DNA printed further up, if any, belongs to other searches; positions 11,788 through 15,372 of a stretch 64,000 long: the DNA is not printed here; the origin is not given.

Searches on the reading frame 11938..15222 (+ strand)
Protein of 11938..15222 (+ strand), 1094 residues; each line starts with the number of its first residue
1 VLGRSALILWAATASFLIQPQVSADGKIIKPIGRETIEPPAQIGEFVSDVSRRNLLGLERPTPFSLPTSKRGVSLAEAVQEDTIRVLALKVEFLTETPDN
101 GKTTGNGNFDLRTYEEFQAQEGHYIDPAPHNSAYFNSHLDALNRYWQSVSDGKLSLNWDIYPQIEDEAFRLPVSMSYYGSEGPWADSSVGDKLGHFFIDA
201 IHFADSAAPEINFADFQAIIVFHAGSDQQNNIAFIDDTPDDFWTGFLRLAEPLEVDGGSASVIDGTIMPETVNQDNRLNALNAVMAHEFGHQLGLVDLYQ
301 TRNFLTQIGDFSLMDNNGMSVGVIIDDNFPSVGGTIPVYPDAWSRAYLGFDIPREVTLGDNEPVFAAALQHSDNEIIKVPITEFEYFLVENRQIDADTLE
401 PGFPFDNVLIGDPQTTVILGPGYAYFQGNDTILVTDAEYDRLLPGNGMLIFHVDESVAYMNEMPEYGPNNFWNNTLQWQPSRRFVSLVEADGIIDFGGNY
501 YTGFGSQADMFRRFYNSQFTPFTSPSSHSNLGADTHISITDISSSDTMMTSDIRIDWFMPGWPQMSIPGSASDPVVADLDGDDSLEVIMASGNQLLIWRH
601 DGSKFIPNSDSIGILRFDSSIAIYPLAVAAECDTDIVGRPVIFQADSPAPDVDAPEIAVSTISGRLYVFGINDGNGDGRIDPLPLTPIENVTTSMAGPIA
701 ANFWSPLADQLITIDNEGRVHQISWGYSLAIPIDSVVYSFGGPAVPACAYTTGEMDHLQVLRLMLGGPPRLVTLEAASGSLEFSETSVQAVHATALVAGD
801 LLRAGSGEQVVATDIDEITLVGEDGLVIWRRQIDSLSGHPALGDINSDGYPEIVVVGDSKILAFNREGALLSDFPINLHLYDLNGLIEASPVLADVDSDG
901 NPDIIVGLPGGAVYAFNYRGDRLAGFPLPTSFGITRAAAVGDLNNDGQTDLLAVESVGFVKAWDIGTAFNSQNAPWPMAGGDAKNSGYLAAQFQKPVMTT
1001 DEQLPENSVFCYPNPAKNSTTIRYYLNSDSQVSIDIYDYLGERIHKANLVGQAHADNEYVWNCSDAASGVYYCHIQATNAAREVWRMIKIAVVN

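Call 64: search_protein_families(library=pfam, proteins=[window:11938-15222:+], max_evalue=0.001)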
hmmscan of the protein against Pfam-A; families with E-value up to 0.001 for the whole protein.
window:11938-15222:+ (1094 aa): 6 families
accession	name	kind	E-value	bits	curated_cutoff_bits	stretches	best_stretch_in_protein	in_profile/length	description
PF13517.12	FG-GAP_3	-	6.8e-15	55.9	26.9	2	895-952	1-60/61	FG-GAP-like repeat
PF01839.29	FG-GAP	-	8.7e-11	41.9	22.1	0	936-953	3-20/37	FG-GAP repeat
PF18962.6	Por_Secre_tail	-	7.3e-10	39.4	27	1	1012-1080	2-67/75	Secretion system C-terminal sorting domain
PF05547.17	Peptidase_M6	-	3.9e-06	26.8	22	1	242-314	183-260/294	Immune inhibitor A peptidase M6, catalytic domain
PF13860.13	FlgD_ig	-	0.00041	20.7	27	0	1018-1080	10-78/79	FlgD Ig-like domain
PF13360.13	PQQ_2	-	0.00081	19.5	27.6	0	766-872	40-142/233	Outer membrane protein assembly factor BamB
